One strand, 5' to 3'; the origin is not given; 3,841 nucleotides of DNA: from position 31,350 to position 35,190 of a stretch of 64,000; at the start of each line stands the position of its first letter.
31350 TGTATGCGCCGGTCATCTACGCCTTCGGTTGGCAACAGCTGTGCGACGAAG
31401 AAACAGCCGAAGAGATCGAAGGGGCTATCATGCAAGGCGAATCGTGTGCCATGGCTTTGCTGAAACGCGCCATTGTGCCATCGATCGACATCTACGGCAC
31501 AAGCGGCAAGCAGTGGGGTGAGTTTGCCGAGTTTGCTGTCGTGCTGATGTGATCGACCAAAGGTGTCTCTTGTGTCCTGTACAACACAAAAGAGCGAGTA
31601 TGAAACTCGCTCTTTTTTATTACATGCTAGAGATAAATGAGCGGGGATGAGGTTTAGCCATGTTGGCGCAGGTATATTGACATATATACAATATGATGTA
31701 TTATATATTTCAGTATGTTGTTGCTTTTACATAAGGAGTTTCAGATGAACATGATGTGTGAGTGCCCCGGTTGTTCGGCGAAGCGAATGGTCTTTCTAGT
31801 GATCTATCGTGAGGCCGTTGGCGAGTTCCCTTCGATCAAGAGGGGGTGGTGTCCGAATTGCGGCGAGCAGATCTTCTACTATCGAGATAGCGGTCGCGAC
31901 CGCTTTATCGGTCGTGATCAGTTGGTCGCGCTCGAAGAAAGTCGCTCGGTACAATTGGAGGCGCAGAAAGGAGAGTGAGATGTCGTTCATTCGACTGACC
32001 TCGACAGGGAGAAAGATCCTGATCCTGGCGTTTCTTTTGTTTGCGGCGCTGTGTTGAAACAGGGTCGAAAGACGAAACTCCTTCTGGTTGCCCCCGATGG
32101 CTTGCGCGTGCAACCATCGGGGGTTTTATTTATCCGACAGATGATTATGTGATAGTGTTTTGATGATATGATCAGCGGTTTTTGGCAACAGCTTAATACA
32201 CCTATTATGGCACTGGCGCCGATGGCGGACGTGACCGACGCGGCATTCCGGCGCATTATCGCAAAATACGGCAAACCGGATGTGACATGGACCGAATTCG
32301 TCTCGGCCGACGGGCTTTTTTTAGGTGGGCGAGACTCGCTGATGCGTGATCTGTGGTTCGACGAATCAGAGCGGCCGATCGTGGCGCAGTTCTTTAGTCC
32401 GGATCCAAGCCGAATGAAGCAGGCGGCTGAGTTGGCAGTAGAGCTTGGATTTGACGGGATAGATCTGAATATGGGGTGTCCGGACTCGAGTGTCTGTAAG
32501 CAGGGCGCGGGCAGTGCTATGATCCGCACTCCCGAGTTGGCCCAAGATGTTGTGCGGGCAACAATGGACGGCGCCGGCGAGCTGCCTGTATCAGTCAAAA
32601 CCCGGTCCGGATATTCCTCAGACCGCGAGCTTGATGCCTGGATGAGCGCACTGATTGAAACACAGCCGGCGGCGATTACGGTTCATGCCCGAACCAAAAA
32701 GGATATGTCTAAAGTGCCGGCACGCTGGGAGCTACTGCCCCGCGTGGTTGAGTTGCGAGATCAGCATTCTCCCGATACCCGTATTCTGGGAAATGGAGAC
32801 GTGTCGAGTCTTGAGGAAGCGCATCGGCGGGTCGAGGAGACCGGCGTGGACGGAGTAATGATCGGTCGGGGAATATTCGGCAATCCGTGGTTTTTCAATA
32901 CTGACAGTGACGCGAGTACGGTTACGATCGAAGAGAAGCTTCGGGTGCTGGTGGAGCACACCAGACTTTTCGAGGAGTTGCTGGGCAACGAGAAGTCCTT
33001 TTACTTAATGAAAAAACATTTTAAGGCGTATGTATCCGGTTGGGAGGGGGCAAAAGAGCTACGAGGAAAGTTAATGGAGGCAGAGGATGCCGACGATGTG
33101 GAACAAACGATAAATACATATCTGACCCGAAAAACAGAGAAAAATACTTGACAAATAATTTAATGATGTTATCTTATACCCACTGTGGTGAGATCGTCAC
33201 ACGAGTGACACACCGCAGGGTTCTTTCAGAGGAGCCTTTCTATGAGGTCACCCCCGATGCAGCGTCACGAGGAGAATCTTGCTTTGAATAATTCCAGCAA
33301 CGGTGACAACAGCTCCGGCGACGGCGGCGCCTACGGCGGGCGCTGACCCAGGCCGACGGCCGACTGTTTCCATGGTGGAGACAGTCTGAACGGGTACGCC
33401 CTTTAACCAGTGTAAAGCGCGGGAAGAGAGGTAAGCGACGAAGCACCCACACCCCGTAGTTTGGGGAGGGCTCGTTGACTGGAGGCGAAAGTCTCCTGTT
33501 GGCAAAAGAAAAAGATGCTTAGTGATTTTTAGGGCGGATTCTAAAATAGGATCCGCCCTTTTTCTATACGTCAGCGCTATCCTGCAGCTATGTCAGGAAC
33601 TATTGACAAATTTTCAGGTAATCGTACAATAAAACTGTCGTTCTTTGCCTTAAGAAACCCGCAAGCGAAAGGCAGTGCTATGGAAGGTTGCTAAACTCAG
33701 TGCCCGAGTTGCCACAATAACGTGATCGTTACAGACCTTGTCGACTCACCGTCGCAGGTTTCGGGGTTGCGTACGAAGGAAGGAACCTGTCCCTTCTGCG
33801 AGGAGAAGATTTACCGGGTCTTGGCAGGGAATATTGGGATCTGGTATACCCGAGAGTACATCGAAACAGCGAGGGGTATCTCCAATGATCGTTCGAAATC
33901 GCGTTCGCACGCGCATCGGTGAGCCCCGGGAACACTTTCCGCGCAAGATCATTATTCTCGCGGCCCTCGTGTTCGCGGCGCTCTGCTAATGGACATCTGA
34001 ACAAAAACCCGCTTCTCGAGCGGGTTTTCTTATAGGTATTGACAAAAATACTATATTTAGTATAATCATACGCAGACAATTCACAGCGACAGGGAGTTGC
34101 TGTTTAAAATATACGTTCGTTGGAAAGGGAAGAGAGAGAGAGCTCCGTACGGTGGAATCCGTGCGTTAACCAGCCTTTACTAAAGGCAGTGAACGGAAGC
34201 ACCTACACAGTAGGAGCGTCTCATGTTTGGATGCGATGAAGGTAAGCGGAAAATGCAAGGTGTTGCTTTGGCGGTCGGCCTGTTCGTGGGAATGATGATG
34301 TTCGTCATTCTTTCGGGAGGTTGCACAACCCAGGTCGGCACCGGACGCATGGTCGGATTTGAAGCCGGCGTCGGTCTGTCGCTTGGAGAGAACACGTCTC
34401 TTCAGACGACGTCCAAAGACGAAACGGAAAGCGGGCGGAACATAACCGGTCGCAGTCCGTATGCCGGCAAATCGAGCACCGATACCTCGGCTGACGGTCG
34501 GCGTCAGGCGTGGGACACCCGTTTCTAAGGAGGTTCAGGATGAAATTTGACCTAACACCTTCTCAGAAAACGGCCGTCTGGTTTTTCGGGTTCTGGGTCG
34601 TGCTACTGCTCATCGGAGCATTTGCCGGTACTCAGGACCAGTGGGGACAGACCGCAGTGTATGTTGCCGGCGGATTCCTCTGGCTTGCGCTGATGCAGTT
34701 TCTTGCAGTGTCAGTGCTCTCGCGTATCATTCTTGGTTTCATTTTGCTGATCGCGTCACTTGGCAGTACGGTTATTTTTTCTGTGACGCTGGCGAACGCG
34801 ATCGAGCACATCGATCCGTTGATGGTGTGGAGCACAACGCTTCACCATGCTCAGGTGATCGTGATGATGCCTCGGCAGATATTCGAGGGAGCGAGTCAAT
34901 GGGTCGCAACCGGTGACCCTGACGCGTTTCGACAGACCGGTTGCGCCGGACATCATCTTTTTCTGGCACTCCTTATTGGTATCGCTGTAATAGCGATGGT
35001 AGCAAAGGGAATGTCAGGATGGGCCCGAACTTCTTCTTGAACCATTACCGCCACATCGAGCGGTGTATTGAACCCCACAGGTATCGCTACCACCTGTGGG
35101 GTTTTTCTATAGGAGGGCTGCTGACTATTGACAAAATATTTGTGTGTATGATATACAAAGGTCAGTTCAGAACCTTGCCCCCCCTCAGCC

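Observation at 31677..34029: Two paralogous cassettes: small zinc-ribbon protein plus hydrophobic micropeptide, each with its own promoter and terminator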

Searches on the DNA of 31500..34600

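Call 6: search_rna_families(source=window, start=31500, end=34600, threshold=evalue, max_evalue=5)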
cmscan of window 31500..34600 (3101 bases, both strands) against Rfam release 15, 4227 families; matches with E-value up to 5: 8.
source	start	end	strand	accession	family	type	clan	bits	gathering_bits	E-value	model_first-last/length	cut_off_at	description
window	34004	34072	-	RF00624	P9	Gene;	-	30.3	43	0.00078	1-74/74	no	Pseudomonas sRNA P9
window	33996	34061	-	RF02064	STnc370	Gene; sRNA;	-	28.7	54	0.5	1-71/71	no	Enterobacterial sRNA STnc370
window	33948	34028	+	RF00624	P9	Gene;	-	25.6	43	0.014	1-74/74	no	Pseudomonas sRNA P9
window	33483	33570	+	RF00558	L20_leader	Cis-reg; leader;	-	22.8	58.7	0.22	1-127/127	no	Ribosomal protein L20 leader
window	33952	34033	+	RF00513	Trp_leader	Cis-reg; leader;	-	22.5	41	0.2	1-100/100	no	Tryptophan operon leader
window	33999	34084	-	RF00513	Trp_leader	Cis-reg; leader;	-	21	41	0.5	1-100/100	no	Tryptophan operon leader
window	34001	34065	-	RF00512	Leu_leader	Cis-reg; leader;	-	19.1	50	1.1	1-148/148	no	Leucine operon leader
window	31578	31732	+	RF01808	MicX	Gene; sRNA;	-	16.5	75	1.9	1-194/194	no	MicX Vibrio cholerae sRNA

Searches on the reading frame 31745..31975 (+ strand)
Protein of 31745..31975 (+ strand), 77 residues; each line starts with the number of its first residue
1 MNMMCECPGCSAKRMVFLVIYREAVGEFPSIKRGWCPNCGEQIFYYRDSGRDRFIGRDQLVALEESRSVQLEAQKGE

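Call 9: find_homologous_proteins(query=window:31745-31975:+, max_evalue=10)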
Query seq(77 aa) (77 aa): 1 proteins with E <= 10 among 2 candidates.
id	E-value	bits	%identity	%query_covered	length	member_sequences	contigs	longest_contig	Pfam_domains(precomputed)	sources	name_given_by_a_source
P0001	6.3e-47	174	100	100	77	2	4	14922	-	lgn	-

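Call 10: search_protein_families(library=pfam, proteins=[window:31745-31975:+], max_evalue=1)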
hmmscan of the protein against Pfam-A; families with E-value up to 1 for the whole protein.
seq(77 aa): 9 families
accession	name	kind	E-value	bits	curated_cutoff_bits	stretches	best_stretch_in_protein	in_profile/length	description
PF25208.1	DUF7838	-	0.009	16.4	28.5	0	36-47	9-20/55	Domain of unknown function (DUF7838)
PF01396.24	Zn_ribbon_Top1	-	0.015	15.6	32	1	36-56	4-23/39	Topoisomerase DNA binding C4 zinc finger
PF25207.1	DUF7837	-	0.02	15.3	27.8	1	33-43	5-15/47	Domain of unknown function (DUF7837)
PF14690.11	Zn_ribbon_ISL3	-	0.037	14.9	25.5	1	33-49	2-18/47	zinc-finger of transposase IS204/IS1001/IS1096/IS1165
PF21957.2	Zn_ribbon_16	-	0.077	13.4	27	0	32-46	13-28/65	Zinc beta-ribbon finger, putative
PF24029.1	DUF7340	-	0.077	13.2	27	1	36-51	9-24/62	Domain of unknown function (DUF7340)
PF01096.23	Zn_ribbon_TFIIS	-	0.16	12.3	21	0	6-18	2-14/39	Transcription factor S-II (TFIIS)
PF10825.13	DUF2752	-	0.41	11.2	27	0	6-18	10-22/49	Protein of unknown function (DUF2752)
PF09845.14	OapC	-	0.43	11.3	23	1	31-48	18-35/133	Origin-associated protein OapC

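Call 11: find_encoding_contigs(protein=P0001, flank=10000, max_places=10)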
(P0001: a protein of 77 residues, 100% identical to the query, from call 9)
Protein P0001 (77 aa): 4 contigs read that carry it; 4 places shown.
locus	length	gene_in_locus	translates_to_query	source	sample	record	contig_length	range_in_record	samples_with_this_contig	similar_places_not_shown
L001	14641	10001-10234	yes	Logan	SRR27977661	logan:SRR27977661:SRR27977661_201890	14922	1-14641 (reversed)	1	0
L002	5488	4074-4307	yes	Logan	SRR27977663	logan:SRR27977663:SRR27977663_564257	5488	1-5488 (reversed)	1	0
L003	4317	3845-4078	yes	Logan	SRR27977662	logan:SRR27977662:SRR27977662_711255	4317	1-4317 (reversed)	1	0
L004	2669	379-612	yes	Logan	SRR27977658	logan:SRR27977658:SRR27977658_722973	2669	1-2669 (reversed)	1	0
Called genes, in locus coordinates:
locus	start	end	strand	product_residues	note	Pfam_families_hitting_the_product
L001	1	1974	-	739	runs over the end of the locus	PF01751:Toprim, PF01131:Topoisom_bac, PF01396:Zn_ribbon_Top1, PF13368:Toprim_C_rpt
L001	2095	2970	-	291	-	PF02481:DNA_processg_A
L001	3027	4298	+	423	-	PF02403:Seryl_tRNA_N, PF00587:tRNA-synt_2b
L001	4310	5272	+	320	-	-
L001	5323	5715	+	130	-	-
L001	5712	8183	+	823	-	PF07724:AAA_2, PF00004:AAA, PF07728:AAA_5 (weak), PF10431:ClpB_D2-small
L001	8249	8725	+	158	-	-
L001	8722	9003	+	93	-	-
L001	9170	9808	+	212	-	-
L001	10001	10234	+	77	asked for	-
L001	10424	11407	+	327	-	PF01207:Dus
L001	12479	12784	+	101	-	-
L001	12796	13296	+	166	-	-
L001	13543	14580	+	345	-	PF05496:RuvB_N, PF06068:TIP49 (faint), PF13177:DNA_pol3_delta2 (weak), PF00004:AAA, PF13401:AAA_22 (faint), PF13177:DNA_pol3_delta2, PF12169:DNA_pol3_gamma3 (faint)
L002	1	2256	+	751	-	?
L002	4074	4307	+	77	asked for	-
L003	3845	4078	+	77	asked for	-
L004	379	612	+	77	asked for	-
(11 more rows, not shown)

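Call 19: search_protein_representatives(protein=window:31745-31975:+)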
Query: 77 residues. Proteins with E-value up to 0.001 (for the whole library): 6; up to 1e-10: 2; up to 1e-30: 1. The best 6 are listed.
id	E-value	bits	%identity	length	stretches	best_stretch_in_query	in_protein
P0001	2.0e-47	173.9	100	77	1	1-77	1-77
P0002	4.9e-15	70.9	67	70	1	21-76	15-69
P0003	3.4e-10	55.5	31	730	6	29-56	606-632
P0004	5.1e-06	42.2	29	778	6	31-57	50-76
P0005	5.7e-06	42.1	28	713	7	21-56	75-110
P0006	9.5e-06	41.4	41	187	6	22-44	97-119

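Call 21: find_encoding_contigs(protein=P0002, flank=10000, max_places=10)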
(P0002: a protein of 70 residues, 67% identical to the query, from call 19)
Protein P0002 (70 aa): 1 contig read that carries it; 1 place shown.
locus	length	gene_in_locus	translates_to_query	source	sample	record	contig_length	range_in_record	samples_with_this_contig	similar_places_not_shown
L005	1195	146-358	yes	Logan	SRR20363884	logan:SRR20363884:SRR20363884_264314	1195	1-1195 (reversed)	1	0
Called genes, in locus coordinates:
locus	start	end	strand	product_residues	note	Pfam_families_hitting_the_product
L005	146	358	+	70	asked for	-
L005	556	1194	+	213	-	?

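Call 82: search_solved_structures(query=window:31745-31975:+, max_evalue=10)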
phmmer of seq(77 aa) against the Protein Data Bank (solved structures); distinct sequences matched with E-value up to 10: 2.
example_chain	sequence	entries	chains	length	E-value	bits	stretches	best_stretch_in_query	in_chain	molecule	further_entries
8cxq_D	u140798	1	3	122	1.4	12.2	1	5-59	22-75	pan-sarbecovirus nanobody 1-22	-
9fhl_C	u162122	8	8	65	8.7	9.6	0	34-44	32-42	Small zinc finger protein HVO-2753-like zinc-binding pocket domain-containing protein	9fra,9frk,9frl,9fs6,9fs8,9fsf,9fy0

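Call 84: predict_structure(protein=window:31745-31975:+)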
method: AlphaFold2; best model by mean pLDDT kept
length: 77 residues; sequences in the alignment: 1
mean_pLDDT: 64.9   pTM: 0.47
mean pLDDT of the five models: 64.9, 63.9, 57.9, 57.0, 52.9
residues with pLDDT >= 90: 0; 70-90: 34; 50-70: 39; < 50: 4
segments of 3 or more residues with pLDDT < 50: none
pLDDT, mean of each block of 10 residues (from residue 1): 54 52 65 73 77 73 67 56
secondary structure, 60 per line:
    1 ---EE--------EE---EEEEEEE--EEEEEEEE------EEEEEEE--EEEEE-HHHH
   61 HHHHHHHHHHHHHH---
elements in order: E19-25 E28-35 E42-48 E51-55 H57-74

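Call 86: fold_search(model_id=the predicted structure, library=pdb)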
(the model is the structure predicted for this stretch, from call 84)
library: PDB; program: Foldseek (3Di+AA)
matches with E <= 10: 134; with E <= 0.001: 0
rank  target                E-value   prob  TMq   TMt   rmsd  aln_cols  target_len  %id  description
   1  5t87_F                1.1e+00  0.13  0.27  0.28   7.4        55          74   14  Crystal structure of CDI complex from Cupriavidus taiwanensis LMG 19424 (released 2017-09-13)
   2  9y9c_OA               1.2e+00  0.16  0.32  0.16   7.1        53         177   21  Cryo-EM map of the in vitro reconstituted RAZR:GP77 complex with AlphaFold-predicted models fitted into the density. (released 2025-12-24)
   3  6j6q_F                1.3e+00  0.10  0.23  0.12  20.6        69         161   16  Cryo-EM structure of the yeast B*-b2 complex at an average resolution of 3.7 angstrom (released 2019-04-24)
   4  3fqm_B                1.6e+00  0.20  0.28  0.15   3.7        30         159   33  Crystal structure of a novel dimeric form of HCV NS5A domain I protein (released 2009-03-10)
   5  2xko_D                1.6e+00  0.18  0.32  0.30   6.1        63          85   17  Crystal structure of the complex of NtcA with its transcriptional co- activator PipX (released 2010-08-18)
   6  2z4h_A                2.7e+00  0.21  0.30  0.13   2.4        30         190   13  Crystal structure of the Cpx pathway activator NlpE from Escherichia coli (released 2007-09-04)
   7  5cem                  2.7e+00  0.16  0.29  0.10   3.8        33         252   18  Pseudokinase and C-terminal extension of Human Tribbles Homolog 1 (released 2015-11-11)
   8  2z4i_A                3.0e+00  0.21  0.29  0.13   2.4        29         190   14  Crystal structure of the Cpx pathway activator NlpE from Escherichia coli (released 2007-09-04)
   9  5wlz_A                3.2e+00  0.13  0.29  0.12   8.1        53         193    8  Crystal Structure of Amino Acids 1677-1758 of Human Beta Cardiac Myosin Fused to Xrcc4 (released 2017-08-23)
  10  6y6f                  3.4e+00  0.08  0.27  0.10   8.4        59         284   17  Crystal structure of STK17B (DRAK2) in complex with PKIS43 (released 2020-03-11)
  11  5yzg_Y                3.6e+00  0.04  0.22  0.11   8.6        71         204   24  The Cryo-EM Structure of Human Catalytic Step I Spliceosome (C complex) at 4.1 angstrom resolution (released 2018-08-08)
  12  5cj4_A                3.9e+00  0.11  0.28  0.12   8.0        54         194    7  Crystal Structure of Amino Acids 1562-1622 of MYH7 (released 2015-12-02)
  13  9o8u_D                4.1e+00  0.13  0.28  0.30   2.7        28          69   25  (1-methylalkyl)succinate synthase alpha-beta-gamma-delta complex with bound fumarate (released 2025-07-23)
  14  2lp5_MODEL_1_A        4.1e+00  0.11  0.31  0.39   6.8        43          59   12  Native Structure of the Fyn SH3 A39V/N53P/V55L (released 2012-05-16)
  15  8fwb_U                4.1e+00  0.09  0.25  0.06   3.0        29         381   24  Portal assembly of Agrobacterium phage Milano (released 2023-12-06)
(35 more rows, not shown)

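Call 91: search_protein_families(library=padloc, proteins=[window:31745-31975:+], max_evalue=0.1)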
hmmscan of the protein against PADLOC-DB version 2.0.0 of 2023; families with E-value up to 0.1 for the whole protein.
seq(77 aa): 0 families

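Call 92: search_protein_families(library=phrogs, proteins=[window:31745-31975:+], max_evalue=0.1)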
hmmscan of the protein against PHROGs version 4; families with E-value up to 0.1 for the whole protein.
seq(77 aa): 3 families
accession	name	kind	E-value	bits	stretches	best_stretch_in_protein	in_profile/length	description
phrog_16186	-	unknown function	0.023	15.7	0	35-48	8-21/50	-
phrog_28080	-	unknown function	0.032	15.5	1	32-68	22-59/116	-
phrog_6422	-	moron, auxiliary metabolic gene and host takeover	0.036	15.5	1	2-53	5-50/120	Lar-like restriction alleviation protein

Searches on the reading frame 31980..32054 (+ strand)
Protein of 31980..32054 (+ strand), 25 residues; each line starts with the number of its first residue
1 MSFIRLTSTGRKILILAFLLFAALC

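Call 53: search_protein_families(library=ncbifam, proteins=[window:31980-32054:+], max_evalue=10)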
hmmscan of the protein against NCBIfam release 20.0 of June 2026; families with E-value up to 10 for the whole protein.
seq(25 aa): 0 families

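Call 54: search_protein_families(library=pfam, proteins=[window:31980-32054:+], max_evalue=10)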
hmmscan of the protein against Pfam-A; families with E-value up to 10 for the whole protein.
seq(25 aa): 0 families

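Call 91: search_protein_families(library=padloc, proteins=[window:31980-32054:+], max_evalue=0.1)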
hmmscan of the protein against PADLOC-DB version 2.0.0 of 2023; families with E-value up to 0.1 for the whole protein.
seq(25 aa): 0 families

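Call 92: search_protein_families(library=phrogs, proteins=[window:31980-32054:+], max_evalue=0.1)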
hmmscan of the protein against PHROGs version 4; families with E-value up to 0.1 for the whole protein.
seq(25 aa): 0 families

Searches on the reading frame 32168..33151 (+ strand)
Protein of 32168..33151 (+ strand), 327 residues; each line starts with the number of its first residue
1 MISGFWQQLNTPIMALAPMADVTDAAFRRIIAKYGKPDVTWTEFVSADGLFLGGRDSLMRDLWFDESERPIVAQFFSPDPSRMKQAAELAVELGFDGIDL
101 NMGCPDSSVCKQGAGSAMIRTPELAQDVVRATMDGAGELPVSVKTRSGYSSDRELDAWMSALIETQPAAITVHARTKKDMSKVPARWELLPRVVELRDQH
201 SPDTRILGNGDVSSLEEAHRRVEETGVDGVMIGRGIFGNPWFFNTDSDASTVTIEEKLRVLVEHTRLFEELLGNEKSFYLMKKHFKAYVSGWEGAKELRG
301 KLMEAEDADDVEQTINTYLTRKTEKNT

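Call 10: search_protein_families(library=pfam, proteins=[window:32168-33151:+], max_evalue=1)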
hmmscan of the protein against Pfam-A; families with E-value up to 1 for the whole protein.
window:32168-33151:+ (327 aa): 2 families
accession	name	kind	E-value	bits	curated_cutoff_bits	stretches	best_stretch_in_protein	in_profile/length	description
PF01207.24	Dus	-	3.9e-65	220.4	20.4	1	16-317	2-305/311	Dihydrouridine synthase (Dus)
PF09863.15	DUF2090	-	0.035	13.6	27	1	183-256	218-297/310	Uncharacterized protein conserved in bacteria (DUF2090)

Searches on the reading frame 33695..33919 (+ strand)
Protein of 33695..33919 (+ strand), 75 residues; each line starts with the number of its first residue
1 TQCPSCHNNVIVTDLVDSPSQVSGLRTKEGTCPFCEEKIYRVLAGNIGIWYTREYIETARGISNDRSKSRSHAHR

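Call 10: search_protein_families(library=pfam, proteins=[window:33695-33919:+], max_evalue=1)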
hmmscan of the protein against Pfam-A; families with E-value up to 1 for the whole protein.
seq(75 aa): 26 families (the best 25 are shown)
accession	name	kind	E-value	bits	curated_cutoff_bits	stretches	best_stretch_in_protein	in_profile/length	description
PF25207.1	DUF7837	-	0.00045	20.6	27.8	1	29-40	5-16/47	Domain of unknown function (DUF7837)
PF05605.18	zf-Di19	-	0.001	19.7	27.5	1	2-46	4-48/54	Drought induced 19 protein (Di19), zinc-binding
PF23903.1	Phage_zn_bind_2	-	0.0015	18.8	27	1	18-40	18-42/44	Phage zinc binding domain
PF25164.1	CoiA_N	-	0.0048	16.8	26.3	0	3-12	20-29/50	Competence protein CoiA, N-terminal domain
PF22747.2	Zn_ribbon_DUF2089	-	0.031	14.8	27.6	1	3-15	1-13/32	DUF2089 zinc ribbon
PF22811.2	Zn_ribbon_NrdR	-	0.039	14.3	27.2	0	32-43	3-14/42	Transcriptional repressor NrdR-like, N-terminal domain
PF18930.5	DUF5679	-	0.043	14.4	27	1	23-41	21-39/40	Domain of unknown function (DUF5679)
PF17848.7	Zn_ribbon_ACC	-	0.044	14.4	24.5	0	1-15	2-16/26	Acetyl-CoA carboxylase zinc finger domain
PF21202.3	SLX1_C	-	0.053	14.3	27.2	0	29-39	49-59/65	Structure-specific endonuclease subunit SLX1, C-terminal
PF13920.12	zf-C3HC4_3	-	0.071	13.4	27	1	26-41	34-48/49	Zinc finger, C3HC4 type (RING finger)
PF06221.18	zf-C2HC5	-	0.073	13.5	25.8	0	30-40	35-45/54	Putative zinc finger motif, C2HC5-type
PF12760.12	Zn_ribbon_IS1595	-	0.08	13.4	25.4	0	31-42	20-32/46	Transposase zinc-ribbon domain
PF03119.21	DNA_ligase_ZBD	-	0.082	13.2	25.8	0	2-11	1-10/27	NAD-dependent DNA ligase C4 zinc finger domain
PF11793.14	FANCL_C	-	0.093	13.5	27.3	0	6-39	31-64/69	FANCL C-terminal domain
PF11682.14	Zn_ribbon_11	-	0.1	12.7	24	0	31-41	20-30/37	Probable zinc-ribbon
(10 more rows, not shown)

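Call 91: search_protein_families(library=padloc, proteins=[window:33695-33919:+], max_evalue=0.1)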
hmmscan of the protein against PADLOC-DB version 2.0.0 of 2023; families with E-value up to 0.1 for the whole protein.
seq(75 aa): 2 families
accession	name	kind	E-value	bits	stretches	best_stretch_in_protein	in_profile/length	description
PDLC04890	PDC-S06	-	0.0049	13.5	1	25-68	252-295/732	-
PDLC04886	PDC-S06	-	0.038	10.8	0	27-68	253-295/727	-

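Call 92: search_protein_families(library=phrogs, proteins=[window:33695-33919:+], max_evalue=0.1)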
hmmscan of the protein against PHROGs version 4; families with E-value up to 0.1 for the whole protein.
seq(75 aa): 4 families
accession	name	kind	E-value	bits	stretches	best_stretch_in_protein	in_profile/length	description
phrog_6422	-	moron, auxiliary metabolic gene and host takeover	0.011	17.1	1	2-74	9-75/120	Lar-like restriction alleviation protein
phrog_4864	-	unknown function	0.015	16.2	1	19-40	38-60/63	-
phrog_16186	-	unknown function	0.024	15.6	0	29-45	6-22/50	-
phrog_4875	-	unknown function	0.083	14.1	0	3-41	15-42/77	-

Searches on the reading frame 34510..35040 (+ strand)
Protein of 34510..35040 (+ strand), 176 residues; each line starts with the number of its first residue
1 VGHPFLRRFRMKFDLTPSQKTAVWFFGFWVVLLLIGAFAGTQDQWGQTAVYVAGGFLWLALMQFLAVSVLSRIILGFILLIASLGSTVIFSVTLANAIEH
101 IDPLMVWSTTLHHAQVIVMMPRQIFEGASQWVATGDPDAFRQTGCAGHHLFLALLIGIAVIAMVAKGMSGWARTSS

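Call 10: search_protein_families(library=pfam, proteins=[window:34510-35040:+], max_evalue=1)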
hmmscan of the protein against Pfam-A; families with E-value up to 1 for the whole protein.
window:34510-35040:+ (176 aa): 1 family
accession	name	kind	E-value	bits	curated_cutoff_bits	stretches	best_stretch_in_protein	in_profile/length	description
PF19744.4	DUF6232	-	0.6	11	27.4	0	15-69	28-82/117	Family of unknown function (DUF6232)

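Call 91: search_protein_families(library=padloc, proteins=[window:34510-35040:+], max_evalue=0.1)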
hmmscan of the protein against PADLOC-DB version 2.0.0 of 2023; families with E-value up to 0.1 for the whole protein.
window:34510-35040:+ (176 aa): 0 families

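Call 92: search_protein_families(library=phrogs, proteins=[window:34510-35040:+], max_evalue=0.1)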
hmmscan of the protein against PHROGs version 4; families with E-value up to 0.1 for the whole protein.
window:34510-35040:+ (176 aa): 0 families
